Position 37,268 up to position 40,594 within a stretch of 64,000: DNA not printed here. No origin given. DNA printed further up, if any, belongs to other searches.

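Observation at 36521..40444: Very AT-rich orphan gene convergent and overlapping with a 1008-aa methyltransferase/nuclease-like gene: candidate two-gene defence unit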

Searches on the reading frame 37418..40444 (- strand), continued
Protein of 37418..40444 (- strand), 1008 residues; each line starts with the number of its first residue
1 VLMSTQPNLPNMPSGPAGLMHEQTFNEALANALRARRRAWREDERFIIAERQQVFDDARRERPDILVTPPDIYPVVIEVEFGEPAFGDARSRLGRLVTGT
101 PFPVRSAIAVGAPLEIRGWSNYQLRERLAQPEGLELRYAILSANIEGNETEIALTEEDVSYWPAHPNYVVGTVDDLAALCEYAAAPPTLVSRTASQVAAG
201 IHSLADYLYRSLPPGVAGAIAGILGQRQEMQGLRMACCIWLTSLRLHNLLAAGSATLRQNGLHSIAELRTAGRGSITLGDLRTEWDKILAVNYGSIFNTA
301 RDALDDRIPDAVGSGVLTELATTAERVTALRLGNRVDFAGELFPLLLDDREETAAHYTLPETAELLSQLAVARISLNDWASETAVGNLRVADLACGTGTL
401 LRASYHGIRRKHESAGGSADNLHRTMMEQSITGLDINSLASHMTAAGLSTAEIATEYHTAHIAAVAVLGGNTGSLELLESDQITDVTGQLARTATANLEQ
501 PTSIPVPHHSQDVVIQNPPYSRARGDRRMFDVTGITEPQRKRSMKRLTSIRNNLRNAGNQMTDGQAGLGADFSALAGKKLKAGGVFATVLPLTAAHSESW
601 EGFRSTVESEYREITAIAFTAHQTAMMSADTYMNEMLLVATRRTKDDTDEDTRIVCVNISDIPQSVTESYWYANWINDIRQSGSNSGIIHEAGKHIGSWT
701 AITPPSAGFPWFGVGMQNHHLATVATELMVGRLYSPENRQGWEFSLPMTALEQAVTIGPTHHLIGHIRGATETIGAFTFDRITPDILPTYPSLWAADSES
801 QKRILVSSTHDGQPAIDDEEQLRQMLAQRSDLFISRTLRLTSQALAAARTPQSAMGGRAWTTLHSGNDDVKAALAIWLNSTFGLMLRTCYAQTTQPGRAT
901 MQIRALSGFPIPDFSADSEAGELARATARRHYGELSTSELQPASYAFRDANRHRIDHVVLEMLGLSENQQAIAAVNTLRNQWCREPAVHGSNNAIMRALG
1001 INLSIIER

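Call 46: search_protein_families(library=pfam, proteins=[L001:12992-13483:-, L003:13019-13657:-, L004:12927-13634:-, L006:13030-13818:-, L007:13044-13640:-, L010:13295-14029:-, L014:13083-13787:-, L018:12990-13832:-, L005:13360-14124:-, L020:13070-14215:-], max_evalue=0.01)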
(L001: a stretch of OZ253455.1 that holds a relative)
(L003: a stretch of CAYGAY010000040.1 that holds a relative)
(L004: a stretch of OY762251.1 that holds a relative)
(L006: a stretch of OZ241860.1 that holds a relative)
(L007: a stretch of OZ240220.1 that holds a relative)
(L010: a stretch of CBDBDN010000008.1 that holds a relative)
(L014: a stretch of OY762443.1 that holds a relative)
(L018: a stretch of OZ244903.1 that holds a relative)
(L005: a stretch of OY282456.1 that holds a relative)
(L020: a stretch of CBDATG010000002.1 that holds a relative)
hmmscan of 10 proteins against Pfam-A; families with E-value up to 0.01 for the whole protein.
L001:12992-13483:- (163 aa): 1 family
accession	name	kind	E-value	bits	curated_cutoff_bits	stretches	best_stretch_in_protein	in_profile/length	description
PF13588.12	HSDR_N_2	-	4.5e-10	40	25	1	44-129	1-82/110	Type I restriction enzyme R protein N terminus (HSDR_N)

L003:13019-13657:- (212 aa): 4 families
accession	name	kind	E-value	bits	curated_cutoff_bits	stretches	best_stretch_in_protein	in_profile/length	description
PF13671.12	AAA_33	-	4.1e-23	82.7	27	1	44-162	1-123/143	AAA domain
PF08433.16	KTI12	-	9.9e-08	32.2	22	1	44-158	3-120/271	Chromatin associated protein KTI12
PF13238.12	AAA_18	-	3e-05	24.9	29.4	1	45-159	1-113/128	AAA domain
PF01591.24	6PF2K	-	3.4e-05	23.7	27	0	43-63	14-34/223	6-phosphofructo-2-kinase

L004:12927-13634:- (235 aa): 0 families

L006:13030-13818:- (262 aa): 1 family
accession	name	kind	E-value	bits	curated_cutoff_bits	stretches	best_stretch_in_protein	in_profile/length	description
PF04029.19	2-ph_phosp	-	1.4e-34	119.7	26.4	1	40-199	10-163/226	2-phosphosulpholactate phosphatase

L007:13044-13640:- (198 aa): 0 families

L010:13295-14029:- (244 aa): 1 family
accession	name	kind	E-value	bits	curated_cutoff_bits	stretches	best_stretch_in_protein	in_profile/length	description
PF04029.19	2-ph_phosp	-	1.1e-34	120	26.4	1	23-181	11-163/226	2-phosphosulpholactate phosphatase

L014:13083-13787:- (234 aa): 1 family
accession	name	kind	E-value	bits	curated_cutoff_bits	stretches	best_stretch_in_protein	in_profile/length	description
PF01936.24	NYN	-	2.6e-28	99.8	24.2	1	19-174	1-141/145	NYN domain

L018:12990-13832:- (280 aa): 13 families
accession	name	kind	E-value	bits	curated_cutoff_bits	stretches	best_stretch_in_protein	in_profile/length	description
PF08242.18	Methyltransf_12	-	3.6e-16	60.1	30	1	43-143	1-98/98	Methyltransferase domain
PF13649.12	Methyltransf_25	-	4.5e-14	53.3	27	1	42-141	1-97/97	Methyltransferase domain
PF08241.18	Methyltransf_11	-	1.2e-12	48.7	21.2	1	44-145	2-95/95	Methyltransferase domain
PF13847.12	Methyltransf_31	-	3.7e-12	46.6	27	1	41-148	6-112/145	Methyltransferase domain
PF13489.12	Methyltransf_23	-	6.4e-12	45.9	27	1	41-212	25-163/164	Methyltransferase domain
PF01209.24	Ubie_methyltran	-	1.5e-10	41.3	20.1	1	28-216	37-221/233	ubiE/COQ5 methyltransferase family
PF13578.12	Methyltransf_24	-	6.3e-07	30.7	26.3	1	45-145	3-102/105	Methyltransferase domain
PF05175.20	MTS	-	7.4e-07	29.4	23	1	39-144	32-137/170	Methyltransferase small domain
PF10017.15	Methyltransf_33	-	7.4e-05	22.4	23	1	35-93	58-117/304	Histidine-specific methyltransferase, SAM-dependent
PF01728.25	FtsJ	-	0.003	18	24.1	1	38-78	21-58/181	FtsJ-like methyltransferase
PF01795.25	Methyltransf_5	-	0.0035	17.3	27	1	42-110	24-88/309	MraW methylase family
PF05891.18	Methyltransf_PK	-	0.0058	16.6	27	0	18-144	37-158/218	AdoMet dependent proline di-methyltransferase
PF06325.19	PrmA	-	0.006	16.5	22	1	39-144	162-257/296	Ribosomal protein L11 methyltransferase (PrmA)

L005:13360-14124:- (254 aa): 1 family
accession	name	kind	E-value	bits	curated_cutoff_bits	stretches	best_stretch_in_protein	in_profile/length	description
PF04029.19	2-ph_phosp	-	4.6e-34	118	26.4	1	34-192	11-163/226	2-phosphosulpholactate phosphatase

L020:13070-14215:- (381 aa): 2 families
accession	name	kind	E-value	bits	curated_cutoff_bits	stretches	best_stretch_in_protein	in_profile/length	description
PF13378.12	MR_MLE_C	-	1.5e-61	208.3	29.4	1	153-373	5-219/219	Enolase C-terminal domain-like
PF02746.21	MR_MLE_N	-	6.4e-15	55.8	22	1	23-125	28-117/117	Mandelate racemase / muconate lactonizing enzyme, N-terminal domain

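Call 47: fold_search(model_id=the predicted structure, library=pdb)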
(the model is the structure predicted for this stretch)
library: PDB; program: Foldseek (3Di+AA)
matches with E <= 10: 676; with E <= 0.001: 74
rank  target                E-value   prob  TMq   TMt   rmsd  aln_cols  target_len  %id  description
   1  3s1s                  1.2e-11  1.00  0.32  0.36  18.3      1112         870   11  Characterization and crystal structure of the type IIG restriction endonuclease BpuSI (released 2011-07-13)
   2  7lni_A                3.6e-09  1.00  0.30  0.47  10.0       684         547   12  SeMet CamA Adenine Methyltransferase Complexed to Cognate Substrate DNA (released 2021-05-19)
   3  8q56_A                4.3e-09  1.00  0.35  0.30  14.5      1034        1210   12  PglX methyltransferase of Salmonella BREX phage defence system (aka BrxX) bound to inhibitor Ocr (released 2024-08-21)
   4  8c45_A                1.0e-08  1.00  0.36  0.31  13.4       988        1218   13  PglX methyltransferase from the Salmonella BREX phage defence system (aka BrxX) (released 2024-07-10)
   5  9ewz_C                1.1e-08  1.00  0.35  0.31  12.8       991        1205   13  Cryo-EM structure of the E. coli BrxX methyltransferase in complex with DNA (released 2025-03-05)
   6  7lvv_B                1.3e-08  1.00  0.34  0.34  10.3       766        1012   12  cryoEM structure DrdV-DNA complex (released 2021-03-17)
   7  7rfl_A                1.5e-08  1.00  0.32  0.50   9.6       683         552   12  CamA Adenine Methyltransferase Complexed to Cognate Substrate DNA and Inhibitor SGC0946 (released 2021-09-15)
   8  7rfl_B                1.6e-08  1.00  0.30  0.48  10.5       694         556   12  CamA Adenine Methyltransferase Complexed to Cognate Substrate DNA and Inhibitor SGC0946 (released 2021-09-15)
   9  7lo5_B                2.3e-08  1.00  0.34  0.34   9.9       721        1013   11  cryoEM structure DrdV-DNA complex (released 2021-03-17)
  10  7lni_C                2.6e-08  1.00  0.30  0.48   9.8       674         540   11  SeMet CamA Adenine Methyltransferase Complexed to Cognate Substrate DNA (released 2021-05-19)
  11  8vpg_A                2.6e-08  1.00  0.30  0.49   9.8       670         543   12  CamA Adenine Methyltransferase Complexed to Cognate Substrate DNA and Containing Quinoline-based SGI-1027 Analog 455 (released 2024-09-25)
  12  8cxx_A                2.7e-08  1.00  0.30  0.49  10.0       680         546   12  CamA Adenine Methyltransferase Complexed to Cognate Substrate DNA and Compound 6 (released 2023-01-11)
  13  7rfn_A                2.8e-08  1.00  0.30  0.48   9.8       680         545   12  CamA Adenine Methyltransferase Complexed to Cognate Substrate DNA and Inhibitor SGC8158 (released 2021-09-15)
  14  8fs2_A                2.9e-08  1.00  0.31  0.49   9.7       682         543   13  CamA Adenine Methyltransferase Complexed to Cognate Substrate DNA and Inhibitor 11b (YD907) (released 2023-05-10)
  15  8fs1_A                2.9e-08  1.00  0.31  0.49   9.6       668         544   12  CamA Adenine Methyltransferase Complexed to Cognate Substrate DNA and Inhibitor 11a (YD905) (released 2023-05-10)
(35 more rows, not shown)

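Call 54: search_protein_representatives(alignment_id=A1)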
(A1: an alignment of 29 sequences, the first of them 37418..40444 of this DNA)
Query: 29 sequences, 1001 profile positions. Proteins with E-value up to 0.001 (for the whole library): 3429; up to 1e-10: 2317; up to 1e-30: 1091. The best 150 are listed.
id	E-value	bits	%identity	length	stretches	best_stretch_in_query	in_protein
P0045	0.0e+00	1760.9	-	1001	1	1-999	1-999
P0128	0.0e+00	1260.6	-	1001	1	14-1000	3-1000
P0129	0.0e+00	1023.2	-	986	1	17-1000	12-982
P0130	3.6e-280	948.7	-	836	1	14-825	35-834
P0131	1.9e-272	923.1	-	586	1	413-1000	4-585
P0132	3.1e-263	892.6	-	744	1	12-732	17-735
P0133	5.4e-253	858.7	-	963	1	30-999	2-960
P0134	1.3e-250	850.8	-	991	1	15-998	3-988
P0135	4.5e-245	832.4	-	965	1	31-998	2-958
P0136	5.9e-228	775.8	-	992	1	16-998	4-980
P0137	1.6e-224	764.5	-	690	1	14-644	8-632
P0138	2.4e-218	744.0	-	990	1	16-995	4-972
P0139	2.5e-212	724.1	-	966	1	17-999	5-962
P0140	6.2e-210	716.1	-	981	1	13-993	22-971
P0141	8.6e-209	712.4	-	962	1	13-997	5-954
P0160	6.6e-184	630.0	-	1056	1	9-997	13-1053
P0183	1.1e-165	569.6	-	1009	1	15-998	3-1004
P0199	2.3e-153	528.8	-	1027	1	18-991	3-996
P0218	3.7e-143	495.1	-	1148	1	44-990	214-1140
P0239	3.2e-137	475.4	-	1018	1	18-991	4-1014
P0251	1.2e-133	463.6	-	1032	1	14-991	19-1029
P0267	1.6e-128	446.6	-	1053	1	15-991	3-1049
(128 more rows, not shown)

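Call 56: list_cluster_members(proteins=[P0129, P0133, P0140, P0160, P0183, P0199, P0218, P0239, P0251, P0267])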
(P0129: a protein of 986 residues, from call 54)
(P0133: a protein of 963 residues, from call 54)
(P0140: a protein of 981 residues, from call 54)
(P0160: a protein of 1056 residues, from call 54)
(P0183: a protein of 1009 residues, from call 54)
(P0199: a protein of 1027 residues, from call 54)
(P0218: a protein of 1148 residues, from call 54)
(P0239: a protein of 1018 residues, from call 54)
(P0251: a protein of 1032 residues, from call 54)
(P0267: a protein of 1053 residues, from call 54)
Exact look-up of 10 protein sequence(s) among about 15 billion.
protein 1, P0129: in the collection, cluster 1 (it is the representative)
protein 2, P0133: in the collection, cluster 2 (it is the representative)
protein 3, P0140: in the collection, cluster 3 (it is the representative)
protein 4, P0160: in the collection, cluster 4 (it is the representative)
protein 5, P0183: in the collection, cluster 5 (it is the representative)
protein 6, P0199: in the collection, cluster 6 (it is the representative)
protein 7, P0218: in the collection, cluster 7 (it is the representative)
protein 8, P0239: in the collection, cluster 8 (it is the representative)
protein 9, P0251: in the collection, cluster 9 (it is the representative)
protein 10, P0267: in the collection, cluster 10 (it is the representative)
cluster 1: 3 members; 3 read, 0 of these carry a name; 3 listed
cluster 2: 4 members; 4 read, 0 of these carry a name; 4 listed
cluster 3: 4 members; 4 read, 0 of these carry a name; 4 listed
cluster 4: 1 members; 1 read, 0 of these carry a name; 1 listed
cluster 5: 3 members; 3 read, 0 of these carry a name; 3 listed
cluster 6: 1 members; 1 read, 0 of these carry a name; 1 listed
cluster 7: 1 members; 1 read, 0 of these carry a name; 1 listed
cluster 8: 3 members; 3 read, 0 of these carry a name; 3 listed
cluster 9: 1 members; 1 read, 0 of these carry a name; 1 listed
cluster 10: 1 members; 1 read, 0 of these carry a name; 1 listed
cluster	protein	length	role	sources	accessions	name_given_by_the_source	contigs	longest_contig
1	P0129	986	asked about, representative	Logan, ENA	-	-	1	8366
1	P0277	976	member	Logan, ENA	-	-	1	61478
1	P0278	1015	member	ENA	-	-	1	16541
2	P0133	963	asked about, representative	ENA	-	-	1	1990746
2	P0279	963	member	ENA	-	-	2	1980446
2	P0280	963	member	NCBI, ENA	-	-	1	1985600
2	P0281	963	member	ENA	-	-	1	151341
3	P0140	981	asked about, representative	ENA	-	-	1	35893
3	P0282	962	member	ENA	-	-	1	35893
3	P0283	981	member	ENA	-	-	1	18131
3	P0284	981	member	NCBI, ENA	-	-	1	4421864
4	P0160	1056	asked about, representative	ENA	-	-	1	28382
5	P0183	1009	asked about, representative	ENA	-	-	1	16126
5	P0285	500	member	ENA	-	-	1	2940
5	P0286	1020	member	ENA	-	-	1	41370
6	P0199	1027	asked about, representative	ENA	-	-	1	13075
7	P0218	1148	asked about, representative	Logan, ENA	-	-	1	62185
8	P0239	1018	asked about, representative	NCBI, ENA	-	-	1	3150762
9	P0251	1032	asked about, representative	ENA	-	-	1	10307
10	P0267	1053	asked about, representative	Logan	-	-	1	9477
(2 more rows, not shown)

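Call 58: search_protein_families(library=pfam, proteins=[P0129, P0133, P0140, P0160, P0183, P0199, P0239, P0251, P0267], max_evalue=0.01)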
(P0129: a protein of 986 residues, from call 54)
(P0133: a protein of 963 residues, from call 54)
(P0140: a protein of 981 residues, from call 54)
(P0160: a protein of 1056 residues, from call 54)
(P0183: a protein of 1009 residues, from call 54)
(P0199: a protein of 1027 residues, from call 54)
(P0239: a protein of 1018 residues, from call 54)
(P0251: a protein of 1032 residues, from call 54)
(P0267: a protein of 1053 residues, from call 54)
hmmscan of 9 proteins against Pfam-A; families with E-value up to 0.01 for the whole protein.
P0129 (986 aa): 0 families

P0133 (963 aa): 2 families
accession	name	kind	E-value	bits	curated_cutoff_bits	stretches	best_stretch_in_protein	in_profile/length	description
PF07669.17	Eco57I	-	1.5e-05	25.6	25.3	1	392-565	2-155/171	Eco57I restriction-modification methylase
PF02384.22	N6_Mtase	-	0.0058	16.4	20.4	0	316-418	22-105/311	N-6 DNA Methylase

P0140 (981 aa): 1 family
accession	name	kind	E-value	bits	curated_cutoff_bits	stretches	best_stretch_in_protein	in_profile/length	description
PF02384.22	N6_Mtase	-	5e-06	26.5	20.4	1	483-576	113-190/311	N-6 DNA Methylase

P0160 (1056 aa): 0 families

P0183 (1009 aa): 0 families

P0199 (1027 aa): 0 families

P0239 (1018 aa): 0 families

P0251 (1032 aa): 2 families
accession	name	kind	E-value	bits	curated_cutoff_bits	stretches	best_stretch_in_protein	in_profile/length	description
PF23525.1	Methyltransf_36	-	0.0011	18.7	27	1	394-458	44-102/268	AprA MT2-like domain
PF13649.12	Methyltransf_25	-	0.009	17.1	27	0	394-416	1-24/97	Methyltransferase domain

P0267 (1053 aa): 2 families
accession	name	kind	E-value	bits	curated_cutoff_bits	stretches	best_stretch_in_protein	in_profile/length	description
PF23525.1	Methyltransf_36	-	0.00068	19.3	27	1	361-432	43-109/268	AprA MT2-like domain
PF07669.17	Eco57I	-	0.0099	16.4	25.3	0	404-609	3-165/171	Eco57I restriction-modification methylase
